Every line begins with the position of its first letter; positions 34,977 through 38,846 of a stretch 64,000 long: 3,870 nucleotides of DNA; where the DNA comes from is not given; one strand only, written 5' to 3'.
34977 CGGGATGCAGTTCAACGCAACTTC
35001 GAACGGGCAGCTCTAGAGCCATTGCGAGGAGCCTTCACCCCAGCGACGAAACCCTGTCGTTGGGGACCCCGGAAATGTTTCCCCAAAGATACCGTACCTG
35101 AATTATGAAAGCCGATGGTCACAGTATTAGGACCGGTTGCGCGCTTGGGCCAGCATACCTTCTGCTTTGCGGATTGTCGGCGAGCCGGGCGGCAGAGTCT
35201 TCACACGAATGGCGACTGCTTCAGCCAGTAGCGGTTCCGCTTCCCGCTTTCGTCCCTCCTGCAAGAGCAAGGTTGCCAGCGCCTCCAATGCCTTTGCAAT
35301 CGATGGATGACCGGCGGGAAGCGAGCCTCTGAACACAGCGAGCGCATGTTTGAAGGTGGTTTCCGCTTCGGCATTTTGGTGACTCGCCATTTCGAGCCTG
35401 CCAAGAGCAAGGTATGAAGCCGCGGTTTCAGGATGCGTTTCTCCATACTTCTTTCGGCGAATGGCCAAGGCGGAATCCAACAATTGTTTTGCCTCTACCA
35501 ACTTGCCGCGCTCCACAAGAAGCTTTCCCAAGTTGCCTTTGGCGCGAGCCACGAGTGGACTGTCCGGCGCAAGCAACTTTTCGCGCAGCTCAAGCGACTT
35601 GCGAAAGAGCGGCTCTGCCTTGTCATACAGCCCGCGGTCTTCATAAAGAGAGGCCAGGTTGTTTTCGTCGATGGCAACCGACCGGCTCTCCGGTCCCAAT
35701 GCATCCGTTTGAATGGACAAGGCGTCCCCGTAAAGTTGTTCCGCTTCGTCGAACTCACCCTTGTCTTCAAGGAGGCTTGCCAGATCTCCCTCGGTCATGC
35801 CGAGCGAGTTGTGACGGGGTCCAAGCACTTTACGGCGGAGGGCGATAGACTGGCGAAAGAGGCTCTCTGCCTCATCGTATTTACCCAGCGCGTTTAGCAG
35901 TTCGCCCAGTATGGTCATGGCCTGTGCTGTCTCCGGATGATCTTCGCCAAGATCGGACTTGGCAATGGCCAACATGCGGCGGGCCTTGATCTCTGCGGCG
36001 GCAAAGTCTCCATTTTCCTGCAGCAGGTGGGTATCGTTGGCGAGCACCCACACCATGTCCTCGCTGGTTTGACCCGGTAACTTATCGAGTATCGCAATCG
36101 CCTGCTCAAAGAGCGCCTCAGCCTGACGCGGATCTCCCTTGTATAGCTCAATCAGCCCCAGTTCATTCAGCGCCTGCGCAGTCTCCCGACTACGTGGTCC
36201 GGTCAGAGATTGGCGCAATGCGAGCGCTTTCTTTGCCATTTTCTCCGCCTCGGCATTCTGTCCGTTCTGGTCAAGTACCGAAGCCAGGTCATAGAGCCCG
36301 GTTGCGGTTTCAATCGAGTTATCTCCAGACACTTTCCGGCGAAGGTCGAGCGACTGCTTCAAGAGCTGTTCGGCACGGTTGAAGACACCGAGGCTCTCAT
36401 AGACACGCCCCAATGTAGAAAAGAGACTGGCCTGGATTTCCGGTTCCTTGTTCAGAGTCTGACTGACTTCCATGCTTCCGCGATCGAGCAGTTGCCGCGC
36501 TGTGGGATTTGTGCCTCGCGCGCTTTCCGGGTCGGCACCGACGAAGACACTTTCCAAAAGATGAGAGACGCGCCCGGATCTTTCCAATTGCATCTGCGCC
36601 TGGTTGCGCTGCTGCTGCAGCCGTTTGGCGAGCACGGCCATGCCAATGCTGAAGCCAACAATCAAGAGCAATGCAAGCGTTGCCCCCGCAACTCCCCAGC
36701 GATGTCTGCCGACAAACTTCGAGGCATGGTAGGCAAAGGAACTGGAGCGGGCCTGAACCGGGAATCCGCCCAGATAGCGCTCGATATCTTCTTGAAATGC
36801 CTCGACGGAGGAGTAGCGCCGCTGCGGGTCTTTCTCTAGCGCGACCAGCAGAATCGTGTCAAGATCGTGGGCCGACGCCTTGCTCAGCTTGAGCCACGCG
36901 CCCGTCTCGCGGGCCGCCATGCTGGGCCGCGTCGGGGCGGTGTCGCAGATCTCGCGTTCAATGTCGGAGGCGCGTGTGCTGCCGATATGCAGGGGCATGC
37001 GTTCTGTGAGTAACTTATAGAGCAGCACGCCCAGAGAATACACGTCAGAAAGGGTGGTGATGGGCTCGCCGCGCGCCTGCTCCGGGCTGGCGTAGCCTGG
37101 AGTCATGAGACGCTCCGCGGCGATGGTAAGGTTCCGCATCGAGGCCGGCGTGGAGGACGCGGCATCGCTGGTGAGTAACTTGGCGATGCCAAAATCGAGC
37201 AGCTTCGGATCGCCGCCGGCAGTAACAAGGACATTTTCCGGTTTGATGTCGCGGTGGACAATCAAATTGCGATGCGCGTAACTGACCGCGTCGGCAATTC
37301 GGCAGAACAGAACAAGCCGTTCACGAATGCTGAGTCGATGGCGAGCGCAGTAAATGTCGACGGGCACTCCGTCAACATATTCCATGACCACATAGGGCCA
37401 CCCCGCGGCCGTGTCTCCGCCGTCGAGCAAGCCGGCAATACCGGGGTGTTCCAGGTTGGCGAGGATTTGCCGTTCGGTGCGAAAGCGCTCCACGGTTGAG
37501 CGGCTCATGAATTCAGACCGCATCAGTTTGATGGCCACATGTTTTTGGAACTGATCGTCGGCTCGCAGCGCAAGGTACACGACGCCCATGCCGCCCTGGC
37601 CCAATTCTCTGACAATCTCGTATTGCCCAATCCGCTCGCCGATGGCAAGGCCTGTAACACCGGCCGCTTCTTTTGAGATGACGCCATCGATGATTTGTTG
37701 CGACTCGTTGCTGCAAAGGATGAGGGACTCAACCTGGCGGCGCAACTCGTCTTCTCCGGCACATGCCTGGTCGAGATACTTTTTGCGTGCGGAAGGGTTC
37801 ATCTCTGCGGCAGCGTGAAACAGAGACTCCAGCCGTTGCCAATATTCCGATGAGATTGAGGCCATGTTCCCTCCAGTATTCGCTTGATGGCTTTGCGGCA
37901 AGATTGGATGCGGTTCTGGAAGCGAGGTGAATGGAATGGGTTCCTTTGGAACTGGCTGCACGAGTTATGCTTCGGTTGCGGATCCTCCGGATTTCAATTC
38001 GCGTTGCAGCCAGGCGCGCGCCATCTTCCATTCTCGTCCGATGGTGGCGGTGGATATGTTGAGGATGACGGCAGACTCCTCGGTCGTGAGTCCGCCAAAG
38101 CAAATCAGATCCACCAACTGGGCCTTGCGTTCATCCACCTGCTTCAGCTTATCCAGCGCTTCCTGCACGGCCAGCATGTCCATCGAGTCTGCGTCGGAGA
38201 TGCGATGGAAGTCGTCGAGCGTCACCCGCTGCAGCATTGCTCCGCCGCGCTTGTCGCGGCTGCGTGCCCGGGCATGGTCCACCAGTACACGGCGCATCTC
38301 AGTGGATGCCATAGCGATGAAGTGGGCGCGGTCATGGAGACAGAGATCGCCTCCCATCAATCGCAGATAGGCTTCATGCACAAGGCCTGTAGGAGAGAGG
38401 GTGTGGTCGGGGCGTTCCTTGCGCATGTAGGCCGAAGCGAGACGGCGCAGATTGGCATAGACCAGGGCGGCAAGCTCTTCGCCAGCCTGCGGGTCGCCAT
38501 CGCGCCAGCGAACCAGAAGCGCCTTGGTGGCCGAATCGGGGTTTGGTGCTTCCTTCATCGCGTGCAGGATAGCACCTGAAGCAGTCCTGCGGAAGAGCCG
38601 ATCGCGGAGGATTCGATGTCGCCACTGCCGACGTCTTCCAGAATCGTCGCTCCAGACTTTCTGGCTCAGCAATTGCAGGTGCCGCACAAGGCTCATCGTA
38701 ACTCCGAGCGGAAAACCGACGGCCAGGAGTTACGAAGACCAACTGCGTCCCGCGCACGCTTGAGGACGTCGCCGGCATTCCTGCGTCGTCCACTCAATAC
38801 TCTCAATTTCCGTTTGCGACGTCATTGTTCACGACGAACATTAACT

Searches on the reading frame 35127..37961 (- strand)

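Call 6: search_protein_families(library=pfam, proteins=[window:35127-37961:-], max_evalue=0.001)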
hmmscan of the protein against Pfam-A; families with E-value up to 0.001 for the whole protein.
window:35127-37961:- (944 aa): 21 families
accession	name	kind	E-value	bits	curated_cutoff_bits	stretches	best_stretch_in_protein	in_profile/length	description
PF13424.12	TPR_12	-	7.4e-83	273.2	30.1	7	767-837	7-77/77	Tetratricopeptide repeat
PF13374.12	TPR_10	-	3.3e-70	230.7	27.5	7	678-717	1-40/42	Tetratricopeptide repeat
PF24885.1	TPR_NPHP3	-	1e-51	176.1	100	5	776-855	112-191/239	Nephrocystin-3 TPR domain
PF00069.31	Pkinase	-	1e-43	150.1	31.7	1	114-391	1-260/263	Protein kinase domain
PF13176.12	TPR_7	-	2e-27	93.3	27.9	0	768-795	4-31/36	Tetratricopeptide repeat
PF07714.23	PK_Tyr_Ser-Thr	-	2.5e-27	96.3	23.1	1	116-323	3-204/258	Protein tyrosine and serine/threonine kinase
PF17874.7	TPR_MalT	-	1.2e-24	87.7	45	2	565-743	13-183/336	MalT-like TPR region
PF13181.12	TPR_8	-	3.5e-22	77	25.7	0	679-711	1-33/34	Tetratricopeptide repeat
PF13432.12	TPR_16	-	1.3e-21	77.1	32.7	4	851-917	1-59/65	Tetratricopeptide repeat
PF00515.34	TPR_1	-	2e-21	75.3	27.8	0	767-794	5-32/34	Tetratricopeptide repeat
PF07719.23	TPR_2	-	1.3e-20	72.1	27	0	595-624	1-30/34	Tetratricopeptide repeat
PF13428.12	TPR_14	-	6e-16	57.8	23.5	0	769-809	7-42/44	Tetratricopeptide repeat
PF14559.12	TPR_19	-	1.4e-12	48.2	25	0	777-837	5-57/68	Tetratricopeptide repeat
PF07721.20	TPR_4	-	2.8e-10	40.2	27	0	679-704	1-26/26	Tetratricopeptide repeat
PF23914.1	TPR_CcmH_CycH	-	1.8e-06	28.4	42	0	813-876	18-79/158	Cytochrome c-type biogenesis protein H TPR domain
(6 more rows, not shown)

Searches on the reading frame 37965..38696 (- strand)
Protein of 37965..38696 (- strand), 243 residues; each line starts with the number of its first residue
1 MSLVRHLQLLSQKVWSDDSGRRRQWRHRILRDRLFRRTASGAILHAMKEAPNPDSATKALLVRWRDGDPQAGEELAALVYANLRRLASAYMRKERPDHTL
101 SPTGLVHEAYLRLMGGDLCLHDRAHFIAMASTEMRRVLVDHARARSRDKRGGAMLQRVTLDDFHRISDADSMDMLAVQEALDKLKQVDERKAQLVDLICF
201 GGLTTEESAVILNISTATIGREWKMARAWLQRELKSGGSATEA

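Call 6: search_protein_families(library=pfam, proteins=[window:37965-38696:-], max_evalue=0.001)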
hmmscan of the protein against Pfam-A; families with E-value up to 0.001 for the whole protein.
window:37965-38696:- (243 aa): 1 family
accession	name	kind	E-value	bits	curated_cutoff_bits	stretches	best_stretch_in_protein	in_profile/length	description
PF07638.17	Sigma70_ECF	-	5.3e-49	167.1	21.1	1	60-235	7-184/185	ECF sigma factor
